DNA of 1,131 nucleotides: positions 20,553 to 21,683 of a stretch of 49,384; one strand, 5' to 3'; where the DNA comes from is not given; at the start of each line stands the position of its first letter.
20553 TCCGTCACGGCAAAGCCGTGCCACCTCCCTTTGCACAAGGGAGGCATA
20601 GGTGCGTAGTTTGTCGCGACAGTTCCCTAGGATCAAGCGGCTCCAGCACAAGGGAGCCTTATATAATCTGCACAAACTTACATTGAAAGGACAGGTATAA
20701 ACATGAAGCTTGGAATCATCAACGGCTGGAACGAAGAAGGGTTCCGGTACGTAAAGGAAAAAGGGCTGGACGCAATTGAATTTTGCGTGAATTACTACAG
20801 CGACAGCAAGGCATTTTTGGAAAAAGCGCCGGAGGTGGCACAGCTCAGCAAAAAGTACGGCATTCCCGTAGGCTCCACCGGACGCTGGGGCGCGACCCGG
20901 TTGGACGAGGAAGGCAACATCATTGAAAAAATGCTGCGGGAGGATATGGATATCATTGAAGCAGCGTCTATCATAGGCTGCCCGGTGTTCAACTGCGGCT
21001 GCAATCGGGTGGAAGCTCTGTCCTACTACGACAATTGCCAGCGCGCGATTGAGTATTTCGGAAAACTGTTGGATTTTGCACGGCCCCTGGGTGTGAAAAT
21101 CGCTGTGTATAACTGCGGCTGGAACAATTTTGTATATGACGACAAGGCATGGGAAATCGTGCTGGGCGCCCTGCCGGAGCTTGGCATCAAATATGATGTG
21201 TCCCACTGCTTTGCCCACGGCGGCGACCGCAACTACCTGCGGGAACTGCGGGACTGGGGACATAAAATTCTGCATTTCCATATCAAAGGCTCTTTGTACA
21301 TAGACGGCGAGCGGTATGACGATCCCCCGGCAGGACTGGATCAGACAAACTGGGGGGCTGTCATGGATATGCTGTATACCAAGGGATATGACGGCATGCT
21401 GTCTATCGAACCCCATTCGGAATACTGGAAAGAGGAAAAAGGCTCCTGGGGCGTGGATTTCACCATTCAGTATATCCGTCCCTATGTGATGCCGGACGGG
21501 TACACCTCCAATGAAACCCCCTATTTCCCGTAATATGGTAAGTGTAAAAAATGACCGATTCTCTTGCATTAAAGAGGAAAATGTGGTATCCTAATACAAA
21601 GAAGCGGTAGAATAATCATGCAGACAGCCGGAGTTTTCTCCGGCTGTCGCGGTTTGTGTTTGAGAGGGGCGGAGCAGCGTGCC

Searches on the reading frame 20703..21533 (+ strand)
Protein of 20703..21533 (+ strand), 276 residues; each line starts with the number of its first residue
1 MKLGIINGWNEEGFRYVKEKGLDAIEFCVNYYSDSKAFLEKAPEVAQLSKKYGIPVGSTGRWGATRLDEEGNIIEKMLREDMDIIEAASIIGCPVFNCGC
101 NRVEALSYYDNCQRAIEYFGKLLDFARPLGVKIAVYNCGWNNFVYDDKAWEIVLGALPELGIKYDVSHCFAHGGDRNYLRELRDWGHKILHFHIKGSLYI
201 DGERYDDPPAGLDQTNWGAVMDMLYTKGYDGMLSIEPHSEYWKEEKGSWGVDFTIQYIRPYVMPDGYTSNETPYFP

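Call 17: search_protein_families(library=pfam, proteins=[window:20703-21533:+])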
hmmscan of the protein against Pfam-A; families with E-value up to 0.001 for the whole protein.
window:20703-21533:+ (276 aa): 1 family
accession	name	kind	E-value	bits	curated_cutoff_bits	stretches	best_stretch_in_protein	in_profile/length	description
PF01261.30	AP_endonuc_2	-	2.7e-25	90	31.1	1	14-243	1-234/249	Xylose isomerase-like TIM barrel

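Call 69: find_encoding_contigs(protein=window:20703-21533:+, flank=2000, max_places=10)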
Protein window:20703-21533:+ (276 aa): 2 contigs read that carry it; 2 places shown.
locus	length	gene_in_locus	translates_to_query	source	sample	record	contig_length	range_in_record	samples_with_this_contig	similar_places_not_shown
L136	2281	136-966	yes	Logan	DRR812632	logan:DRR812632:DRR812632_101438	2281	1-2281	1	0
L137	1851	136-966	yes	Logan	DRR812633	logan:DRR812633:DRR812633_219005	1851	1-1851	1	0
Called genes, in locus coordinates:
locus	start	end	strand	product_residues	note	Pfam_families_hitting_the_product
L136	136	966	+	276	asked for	PF01261:AP_endonuc_2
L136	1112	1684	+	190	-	PF09148:DUF1934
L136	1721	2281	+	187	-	?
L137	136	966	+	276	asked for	PF01261:AP_endonuc_2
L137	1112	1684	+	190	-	PF09148:DUF1934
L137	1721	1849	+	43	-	?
